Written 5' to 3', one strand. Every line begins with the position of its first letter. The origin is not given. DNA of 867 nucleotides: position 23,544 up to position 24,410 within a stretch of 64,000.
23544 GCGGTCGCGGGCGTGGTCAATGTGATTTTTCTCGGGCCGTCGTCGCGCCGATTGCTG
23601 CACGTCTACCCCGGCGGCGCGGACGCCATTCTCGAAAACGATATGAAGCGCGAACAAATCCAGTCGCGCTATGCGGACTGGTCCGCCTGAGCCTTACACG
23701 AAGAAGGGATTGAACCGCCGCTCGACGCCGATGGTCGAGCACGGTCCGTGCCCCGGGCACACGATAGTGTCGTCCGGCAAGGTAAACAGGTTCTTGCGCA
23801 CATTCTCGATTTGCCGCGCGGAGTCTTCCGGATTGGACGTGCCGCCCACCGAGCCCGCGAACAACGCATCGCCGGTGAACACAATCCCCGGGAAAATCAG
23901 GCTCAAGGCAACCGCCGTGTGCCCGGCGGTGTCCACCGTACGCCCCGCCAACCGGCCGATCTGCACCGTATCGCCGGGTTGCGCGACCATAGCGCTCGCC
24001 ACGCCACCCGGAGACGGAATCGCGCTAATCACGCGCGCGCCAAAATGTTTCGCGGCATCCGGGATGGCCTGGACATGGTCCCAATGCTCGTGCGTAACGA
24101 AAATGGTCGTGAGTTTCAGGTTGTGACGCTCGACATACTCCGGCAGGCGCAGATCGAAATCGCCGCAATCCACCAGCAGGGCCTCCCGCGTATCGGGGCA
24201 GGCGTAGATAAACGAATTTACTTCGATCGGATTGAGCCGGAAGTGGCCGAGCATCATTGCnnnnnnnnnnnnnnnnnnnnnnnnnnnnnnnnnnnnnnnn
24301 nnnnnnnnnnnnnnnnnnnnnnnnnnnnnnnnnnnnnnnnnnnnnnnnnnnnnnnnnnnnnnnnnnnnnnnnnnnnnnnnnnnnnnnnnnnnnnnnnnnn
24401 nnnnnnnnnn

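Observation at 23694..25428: Three-gene minus-strand operon (HEAT-like unknown, pentapeptide-repeat protein, small MBL hydrolase) with overlapping stops/starts, facing the SagB-like operon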

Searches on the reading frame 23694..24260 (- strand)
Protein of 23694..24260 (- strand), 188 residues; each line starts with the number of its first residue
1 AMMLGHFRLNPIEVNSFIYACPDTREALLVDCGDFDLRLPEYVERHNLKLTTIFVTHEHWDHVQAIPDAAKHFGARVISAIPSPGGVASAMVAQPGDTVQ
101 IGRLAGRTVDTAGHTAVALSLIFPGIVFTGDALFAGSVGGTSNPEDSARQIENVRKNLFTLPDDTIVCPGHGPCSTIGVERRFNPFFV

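Call 4: search_protein_families(library=pfam, proteins=[window:23694-24260:-], max_evalue=0.01)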
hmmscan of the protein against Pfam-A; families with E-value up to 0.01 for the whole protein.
window:23694-24260:- (188 aa): 2 families
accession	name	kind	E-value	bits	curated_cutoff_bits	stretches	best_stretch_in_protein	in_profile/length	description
PF00753.33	Lactamase_B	-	1.8e-16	61.1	22.7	2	12-78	4-72/196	Metallo-beta-lactamase superfamily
PF12706.13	Lactamase_B_2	-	0.00014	22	27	1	29-118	4-99/200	Beta-lactamase superfamily domain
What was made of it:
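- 23694..24257 (-): MBL: 187-aa core-only metallo-beta-lactamase-fold enzyme of the glyoxalase II / persulfide dioxygenase branch. Pfam Lactamase_B (call 4).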

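Call 5: search_protein_families(library=ncbifam, proteins=[window:23694-24257:-], max_evalue=0.01)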
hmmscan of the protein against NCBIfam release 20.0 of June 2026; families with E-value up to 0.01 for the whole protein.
window:23694-24257:- (187 aa): 13 families
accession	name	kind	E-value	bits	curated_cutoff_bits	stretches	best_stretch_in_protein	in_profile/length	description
TIGR03413.1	GSH_gloB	equivalog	1.1e-22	80.6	200.8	1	15-170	10-164/248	hydroxyacylglutathione hydrolase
NF007597.0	PRK10241.1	equivalog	8.3e-16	58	421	1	21-170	19-165/251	hydroxyacylglutathione hydrolase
NF041804.1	MBL_fold_SolJ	exception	5e-11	42.2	350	1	19-173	24-181/224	solanimycin biosynthesis MBL-fold hydrolase SolJ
NF040641.1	bifunc_ST_SDO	equivalog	2.2e-07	30.1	625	1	90-170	260-342/423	bifunctional sulfur transferase/dioxygenase Blh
NF002558.0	PRK02126.1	subfamily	2.6e-06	26.7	315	1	22-63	25-62/345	ribonuclease Z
NF001911.0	PRK00685.1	equivalog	0.00064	19.3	144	1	43-80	35-72/228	metal-dependent hydrolase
NF033105.1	bla_subclass_B3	equivalog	0.0014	18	240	0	51-78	64-91/257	subclass B3 metallo-beta-lactamase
NF012229.1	bla_class_B_core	domain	0.0016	18.6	100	0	39-78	42-80/139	metallo-beta-lactamase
NF002553.0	PRK02113.1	equivalog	0.0042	16.5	386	1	25-67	45-85/252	MBL fold metallo-hydrolase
NF033185.1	B3_Acin_new2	exception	0.0042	16.3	625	1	50-78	91-119/285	putative subclass B3 metallo-beta-lactamase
TIGR02651.1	RNase_Z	equivalog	0.005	15.9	292.95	1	24-66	27-69/302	ribonuclease Z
TIGR04558.1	SoxH_rel_PQQ_1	hypoth_equivalog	0.0063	15.6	300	0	96-174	140-217/285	quinoprotein relay system zinc metallohydrolase 1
NF033184.1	B3_Acin_new1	exception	0.0066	15.6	580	0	25-78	59-117/283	putative subclass B3 metallo-beta-lactamase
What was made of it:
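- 23694..24257 (-): GSH_gloB 80.6 bits vs cut-off 200.8 (call 5).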

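Call 6: search_protein_families(library=padloc, proteins=[window:23694-24257:-], max_evalue=0.01)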
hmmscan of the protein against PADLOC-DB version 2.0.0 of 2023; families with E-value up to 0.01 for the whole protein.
window:23694-24257:- (187 aa): 0 families

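Call 7: search_solved_structures(query=window:23694-24257:-, max_evalue=0.001, show_alignments=2)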
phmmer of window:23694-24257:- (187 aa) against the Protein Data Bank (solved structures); distinct sequences matched with E-value up to 0.001: 24.
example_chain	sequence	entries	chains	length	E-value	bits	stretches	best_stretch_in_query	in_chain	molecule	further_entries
2xf4_A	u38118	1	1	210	7e-22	81.3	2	93-186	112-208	HYDROXYACYLGLUTATHIONE HYDROLASE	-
4ysb_A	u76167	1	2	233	2.8e-20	76.1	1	15-184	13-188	Metallo-beta-lactamase family protein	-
7ev5_A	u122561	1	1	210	5.8e-18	68.6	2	58-186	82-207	Lactamase_B domain-containing protein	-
9rhq_A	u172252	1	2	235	1.1e-17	67.7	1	14-184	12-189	Metallo-beta-lactamase family protein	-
2zwr_A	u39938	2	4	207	3.2e-15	59.6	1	111-186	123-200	Metallo-beta-lactamase superfamily protein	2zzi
2gcu_A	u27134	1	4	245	2.4e-14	56.8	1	21-185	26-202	Putative hydroxyacylglutathione hydrolase 3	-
6rz0_A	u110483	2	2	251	1.5e-13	54.2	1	15-170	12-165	Hydroxyacylglutathione hydrolase GloB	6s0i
7l0b_A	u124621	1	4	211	4.2e-13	52.7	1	102-186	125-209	Hydroxyacylglutathione hydrolase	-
1xm8_A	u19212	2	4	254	7.4e-13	51.9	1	21-171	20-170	glyoxalase II | Putative hydroxyacylglutathione hydrolase 2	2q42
5ve4_A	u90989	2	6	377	1e-12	51.5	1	15-184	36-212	BpPRF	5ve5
5ve3_B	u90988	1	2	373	1.1e-12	51.4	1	15-184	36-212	BpPRF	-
6sg9_FL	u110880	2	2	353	2.2e-12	50.4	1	112-183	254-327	mt-SAF20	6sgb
9hny_FL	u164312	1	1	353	2.2e-12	50.4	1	112-183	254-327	Metallo-beta-lactamase domain-containing protein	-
4chl_A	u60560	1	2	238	3.4e-12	49.8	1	16-184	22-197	PERSULFIDE DIOXYGENASE ETHE1, MITOCHONDRIAL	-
2qed_A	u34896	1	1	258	1e-11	48.2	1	13-170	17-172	Hydroxyacylglutathione hydrolase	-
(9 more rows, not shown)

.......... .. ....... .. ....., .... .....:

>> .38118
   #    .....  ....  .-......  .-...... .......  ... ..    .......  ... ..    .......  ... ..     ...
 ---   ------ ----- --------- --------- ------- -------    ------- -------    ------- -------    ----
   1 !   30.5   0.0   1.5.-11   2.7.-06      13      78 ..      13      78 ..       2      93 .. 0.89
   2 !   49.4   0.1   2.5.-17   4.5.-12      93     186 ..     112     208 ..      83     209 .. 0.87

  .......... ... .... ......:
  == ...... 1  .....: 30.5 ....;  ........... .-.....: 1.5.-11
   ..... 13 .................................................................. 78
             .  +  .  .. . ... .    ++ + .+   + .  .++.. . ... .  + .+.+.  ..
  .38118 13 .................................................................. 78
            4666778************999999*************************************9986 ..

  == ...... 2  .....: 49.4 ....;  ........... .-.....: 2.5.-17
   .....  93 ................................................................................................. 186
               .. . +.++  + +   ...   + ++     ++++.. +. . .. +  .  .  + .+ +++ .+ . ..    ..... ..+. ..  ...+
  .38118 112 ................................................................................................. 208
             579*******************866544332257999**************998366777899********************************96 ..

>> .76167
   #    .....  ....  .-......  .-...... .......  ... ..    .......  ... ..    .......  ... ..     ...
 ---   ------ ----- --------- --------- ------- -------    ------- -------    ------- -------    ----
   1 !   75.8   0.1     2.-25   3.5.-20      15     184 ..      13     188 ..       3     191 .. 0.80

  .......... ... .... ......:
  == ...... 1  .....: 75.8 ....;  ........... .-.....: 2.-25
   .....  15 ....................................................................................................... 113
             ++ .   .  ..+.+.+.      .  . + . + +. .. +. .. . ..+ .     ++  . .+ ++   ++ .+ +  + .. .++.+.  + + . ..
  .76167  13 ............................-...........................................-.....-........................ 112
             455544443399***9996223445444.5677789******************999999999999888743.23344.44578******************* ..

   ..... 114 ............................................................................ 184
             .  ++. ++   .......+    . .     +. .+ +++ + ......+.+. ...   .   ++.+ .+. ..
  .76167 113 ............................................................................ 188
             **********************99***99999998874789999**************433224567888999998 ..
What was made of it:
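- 23694..24257 (-): Best PDB sequence match YcbL 2xf4 at 7e-22, then Myxococcus ETHE1 4ysb at 3e-20 (call 7).
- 23838..23846 (-): G138-G139-T140: clade-specific replacement of the G-R-(T/S)-D substrate-channel loop nine residues after the bridging Asp130. G139 aligns with the Arg of YcbL GRSD and of Myxococcus ETHE1 GRTD (call 7).
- On YcbL/GloC-like short MBL: Best PDB hit 2xf4 at 7e-22, but in two stretches with a ~19-residue deletion (call 7).
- Closest known: YcbL / GloC, TTHA1623 and BLEG-1. Different: About 19 residues shorter between motifs 1 and 2 (call 7).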

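Call 15: find_homologous_proteins(query=window:23697-24257:-, max_evalue=1e-10)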
Query window:23697-24257:- (187 aa): 722 proteins with E <= 1e-10 among 1041 candidates; the best 120 are listed.
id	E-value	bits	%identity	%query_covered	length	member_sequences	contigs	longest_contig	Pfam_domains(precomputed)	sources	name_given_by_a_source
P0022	2.6e-105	368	83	100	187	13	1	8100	PF00753.34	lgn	-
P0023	3.1e-105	368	83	100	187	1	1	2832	PF00753.34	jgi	jgi:hydroxyacylglutathione hydrolase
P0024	3.2e-103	361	82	100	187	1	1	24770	PF00753.34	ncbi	-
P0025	4.0e-99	348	80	100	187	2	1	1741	PF00753.34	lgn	-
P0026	1.9e-97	343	77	100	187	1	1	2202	PF00753.34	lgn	-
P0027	2.9e-96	339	76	100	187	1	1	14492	PF00753.34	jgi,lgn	jgi:glyoxylase-like metal-dependent hydrolase (beta-lactamase superfamily II)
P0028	8.5e-93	327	72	100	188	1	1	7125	PF23023.2,PF00753.34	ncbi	-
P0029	9.5e-89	314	72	100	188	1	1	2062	PF23023.2,PF00753.34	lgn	-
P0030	1.1e-85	304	71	100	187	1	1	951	PF00753.34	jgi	jgi:glyoxylase-like metal-dependent hydrolase (beta-lactamase superfamily II)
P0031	6.3e-82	292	69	99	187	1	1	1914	PF12706.14,PF23023.2,PF00753.34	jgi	jgi:glyoxylase-like metal-dependent hydrolase (beta-lactamase superfamily II)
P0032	7.0e-82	292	67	100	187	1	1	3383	PF23023.2,PF00753.34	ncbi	-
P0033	1.2e-81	291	66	100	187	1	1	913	PF12706.14,PF23023.2,PF00753.34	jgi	jgi:glyoxylase-like metal-dependent hydrolase (beta-lactamase superfamily II)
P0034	2.4e-81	290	67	100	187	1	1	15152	PF23023.2,PF00753.34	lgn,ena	-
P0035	2.6e-81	290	64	100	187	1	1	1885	PF12706.14,PF23023.2,PF00753.34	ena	-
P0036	4.2e-81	289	68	99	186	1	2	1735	PF12706.14,PF23023.2,PF00753.34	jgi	jgi:glyoxylase-like metal-dependent hydrolase (beta-lactamase superfamily II)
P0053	1.1e-70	255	60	100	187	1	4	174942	PF00753.34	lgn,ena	-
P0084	4.1e-58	214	53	100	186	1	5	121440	PF00753.34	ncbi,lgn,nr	ncbi:MAG: MBL fold metallo-hydrolase [Candidatus Hydrogenedentes bacterium]|nr:MBL fold metallo-hydr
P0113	1.1e-55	206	50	100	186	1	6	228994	PF00753.34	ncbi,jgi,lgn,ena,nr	ncbi:MAG TPA: MBL fold metallo-hydrolase [Candidatus Hydrogenedentes bacterium]|nr:MBL fold metallo-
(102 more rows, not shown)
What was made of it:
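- JGI annotators call the orthologues hydroxyacylglutathione hydrolase (call 15).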

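Call 16: find_encoding_contigs(protein=P0053, flank=6000, max_places=1)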
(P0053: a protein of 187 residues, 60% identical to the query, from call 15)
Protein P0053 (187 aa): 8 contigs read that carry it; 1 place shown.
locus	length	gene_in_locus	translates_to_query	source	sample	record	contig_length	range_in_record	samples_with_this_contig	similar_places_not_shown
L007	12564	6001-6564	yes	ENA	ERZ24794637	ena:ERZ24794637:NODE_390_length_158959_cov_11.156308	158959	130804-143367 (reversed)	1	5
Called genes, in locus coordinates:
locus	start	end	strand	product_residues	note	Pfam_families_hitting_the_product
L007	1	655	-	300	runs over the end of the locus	PF01218:Coprogen_oxidas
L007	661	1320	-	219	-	PF00657:Lipase_GDSL, PF13472:Lipase_GDSL_2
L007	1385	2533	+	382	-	PF24316:Tli3 (faint), PF13088:BNR_2, PF13859:BNR_3, PF21471:Reelin_subrepeat-B (faint), PF02012:BNR (faint), PF15902:Sortilin-Vps10 (faint)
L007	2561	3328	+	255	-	PF03741:TerC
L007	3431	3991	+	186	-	PF08984:DUF1858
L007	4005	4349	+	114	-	PF01521:Fe-S_biosyn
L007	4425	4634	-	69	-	-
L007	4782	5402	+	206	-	-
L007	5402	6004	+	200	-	-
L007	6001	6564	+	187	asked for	PF00753:Lactamase_B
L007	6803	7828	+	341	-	PF01116:F_bP_aldolase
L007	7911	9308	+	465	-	PF15892:BNR_4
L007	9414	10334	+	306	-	PF02401:LYTB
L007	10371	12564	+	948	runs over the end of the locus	PF01565:FAD_binding_4, PF02913:FAD-oxidase_C, PF13183:Fer4_8, PF13237:Fer4_10 (faint), PF13534:Fer4_17 (weak), PF02754:CCG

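Call 17: find_encoding_contigs(protein=P0113, flank=6000, max_places=1)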
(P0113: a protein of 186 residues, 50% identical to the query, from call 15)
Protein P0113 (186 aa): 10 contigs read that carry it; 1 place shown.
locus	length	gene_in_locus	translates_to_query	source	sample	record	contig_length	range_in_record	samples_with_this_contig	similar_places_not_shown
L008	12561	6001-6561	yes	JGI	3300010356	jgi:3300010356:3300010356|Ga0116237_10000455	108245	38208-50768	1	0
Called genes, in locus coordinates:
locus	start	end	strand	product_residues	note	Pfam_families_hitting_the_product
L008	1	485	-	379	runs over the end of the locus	-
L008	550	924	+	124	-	PF01035:DNA_binding_1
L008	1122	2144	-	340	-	PF05496:RuvB_N, PF01078:Mg_chelatase (faint), PF13191:AAA_16 (faint), PF00004:AAA, PF07728:AAA_5, PF17864:AAA_lid_4, PF05491:WHD_RuvB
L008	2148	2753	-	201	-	PF01330:RuvA_N, PF00633:HHH (faint), PF14520:HHH_5, PF07499:RuvA_C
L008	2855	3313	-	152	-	PF04361:DUF494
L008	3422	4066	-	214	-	PF01738:DLH (weak), PF00561:Abhydrolase_1, PF12146:Hydrolase_4, PF12697:Abhydrolase_6, PF07859:Abhydrolase_3 (faint)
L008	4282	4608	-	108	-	PF14864:Alkyl_sulf_C, PF02036:SCP2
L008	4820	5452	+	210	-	PF13646:HEAT_2 (weak)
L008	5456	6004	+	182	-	-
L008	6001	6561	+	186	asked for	PF00753:Lactamase_B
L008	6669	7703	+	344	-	PF00106:adh_short, PF01073:3Beta_HSD, PF01370:Epimerase, PF02719:Polysacc_synt_2 (weak), PF04321:RmlD_sub_bind, PF07993:NAD_binding_4, PF08659:KR (weak), PF16363:GDP_Man_Dehyd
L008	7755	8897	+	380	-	PF13439:Glyco_transf_4, PF13579:Glyco_trans_4_4, PF00534:Glycos_transf_1, PF13692:Glyco_trans_1_4, PF13524:Glyco_trans_1_2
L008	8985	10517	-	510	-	PF00590:TP_methylase, PF02602:HEM4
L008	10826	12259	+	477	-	PF01225:Mur_ligase, PF08245:Mur_ligase_M, PF02875:Mur_ligase_C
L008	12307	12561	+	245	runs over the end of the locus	PF03799:FtsQ_DivIB_C (faint), PF08478:POTRA_1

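Call 18: find_encoding_contigs(protein=P0084, flank=6000, max_places=1)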
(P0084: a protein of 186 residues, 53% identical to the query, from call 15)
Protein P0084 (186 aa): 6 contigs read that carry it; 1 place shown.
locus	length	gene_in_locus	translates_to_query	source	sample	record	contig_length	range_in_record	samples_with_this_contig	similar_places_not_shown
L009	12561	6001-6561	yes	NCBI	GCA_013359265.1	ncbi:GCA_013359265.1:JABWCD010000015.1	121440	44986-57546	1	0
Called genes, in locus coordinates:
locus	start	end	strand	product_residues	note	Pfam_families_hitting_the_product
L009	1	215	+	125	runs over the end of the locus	PF00072:Response_reg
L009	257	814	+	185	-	PF01066:CDP-OH_P_transf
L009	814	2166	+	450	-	PF01926:MMR_HSR1, PF02421:FeoB_N, PF04548:AIG1 (weak), PF00009:GTP_EFTU, PF01926:MMR_HSR1, PF02421:FeoB_N, PF04548:AIG1 (weak), PF14714:KH_dom-like, +3 more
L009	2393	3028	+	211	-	PF02660:G3P_acyltransf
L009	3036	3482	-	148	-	PF07606:DUF1569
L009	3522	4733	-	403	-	PF12704:MacB_PCD, PF02687:FtsX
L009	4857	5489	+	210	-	-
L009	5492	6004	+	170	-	-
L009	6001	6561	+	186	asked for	PF00753:Lactamase_B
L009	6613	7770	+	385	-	PF13579:Glyco_trans_4_4 (weak), PF13439:Glyco_transf_4 (weak), PF20706:GT4-conflict, PF00534:Glycos_transf_1, PF13692:Glyco_trans_1_4, PF13524:Glyco_trans_1_2 (weak)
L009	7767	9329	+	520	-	PF01943:Polysacc_synt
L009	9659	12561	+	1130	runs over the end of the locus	PF07504:FTP, PF01447:Peptidase_M4, PF02868:Peptidase_M4_C, PF00404:Dockerin_1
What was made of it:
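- Flanking genes are unrelated in L007, L008 and L009 (calls 16-18).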

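Call 46: find_related_loci(query=A4, collection=metagenome_contigs, flank=3000)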
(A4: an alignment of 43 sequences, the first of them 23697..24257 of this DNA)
Query A4 (187 aa) in metagenome_contigs; peptide patterns used: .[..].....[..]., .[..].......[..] (x = any residue, [..] = any of these).
600 stretches matched a pattern (row limit reached: there are more); 91 encode a relative of the query (tblastn E <= 1e-3); the best 80 are kept; 80 distinct loci.
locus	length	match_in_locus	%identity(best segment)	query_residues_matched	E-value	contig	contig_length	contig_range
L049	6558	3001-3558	50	1-187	8e-59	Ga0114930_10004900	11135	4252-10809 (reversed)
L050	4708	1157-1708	35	1-186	4e-42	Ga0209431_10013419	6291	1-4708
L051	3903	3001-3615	37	1-186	8e-35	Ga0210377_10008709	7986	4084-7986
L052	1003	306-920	38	1-186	1e-33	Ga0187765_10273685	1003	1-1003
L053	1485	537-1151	37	1-186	2e-31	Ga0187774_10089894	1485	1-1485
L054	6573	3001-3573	35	1-186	2e-29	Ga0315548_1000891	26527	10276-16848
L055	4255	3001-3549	37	7-186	4e-29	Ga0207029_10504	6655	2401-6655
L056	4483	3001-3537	36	11-186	2e-28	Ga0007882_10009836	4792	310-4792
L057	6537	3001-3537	36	11-186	2e-28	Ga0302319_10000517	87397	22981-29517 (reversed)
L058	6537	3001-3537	34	11-186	4e-28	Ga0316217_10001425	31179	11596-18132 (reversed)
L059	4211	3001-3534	36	13-187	4e-27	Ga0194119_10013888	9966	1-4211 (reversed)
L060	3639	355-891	36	11-186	4e-27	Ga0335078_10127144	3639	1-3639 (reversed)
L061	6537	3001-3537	33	11-186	4e-27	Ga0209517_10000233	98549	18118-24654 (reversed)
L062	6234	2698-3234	35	11-186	5e-27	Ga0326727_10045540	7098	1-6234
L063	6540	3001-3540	33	11-187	1e-26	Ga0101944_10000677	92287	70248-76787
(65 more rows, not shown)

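Call 51: search_protein_families(library=pfam, proteins=[L007:5402-6001:+], max_evalue=1)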
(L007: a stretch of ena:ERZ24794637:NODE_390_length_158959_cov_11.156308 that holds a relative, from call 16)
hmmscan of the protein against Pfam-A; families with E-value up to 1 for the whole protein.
L007:5402-6001:+ (200 aa): 5 families
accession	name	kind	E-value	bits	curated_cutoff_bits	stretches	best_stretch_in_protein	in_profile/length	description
PF00805.28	Pentapeptide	-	4.7e-37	125.6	20.2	4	41-78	3-40/40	Pentapeptide repeats (8 copies)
PF13576.12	Pentapeptide_3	-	4.6e-17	62.4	27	3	61-104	1-47/48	Pentapeptide repeats (9 copies)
PF13599.13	Pentapeptide_4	-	4.7e-16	59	38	2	111-181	8-78/78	Pentapeptide repeat region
PF25296.1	Decapeptide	-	0.0023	18.2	45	1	66-128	7-69/74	Decapeptide repeat region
PF24906.1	Zf_WRKY19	-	0.19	12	27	1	11-30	4-22/24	WRKY19 zinc finger domain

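Call 58: predict_structure(alignment_id=A5)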
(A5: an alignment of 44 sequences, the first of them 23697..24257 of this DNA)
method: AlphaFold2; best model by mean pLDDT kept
length: 187 residues; sequences in the alignment: 44
mean_pLDDT: 94.0   pTM: 0.91
mean pLDDT of the five models: 94.0, 93.5, 93.1, 92.7, 92.2
residues with pLDDT >= 90: 160; 70-90: 21; 50-70: 6; < 50: 0
segments of 3 or more residues with pLDDT < 50: none
pLDDT, mean of each block of 10 residues (from residue 1): 89 93 98 96 98 96 97 98 95 98 97 94 97 74 90 97 97 95 86
secondary structure, 60 per line:
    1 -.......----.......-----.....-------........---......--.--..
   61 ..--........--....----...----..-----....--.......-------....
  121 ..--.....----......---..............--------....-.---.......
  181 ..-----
elements in order: E2-8 E13-19 E25-29 H37-44 E48-53 H59-62 H65-72 E75-78 E97-100 E103-109 E117-122 E125-129 H134-139 H143-156 E165-168 H176-182
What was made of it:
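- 23694..24257 (-): AF2 pLDDT 94 (call 58).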
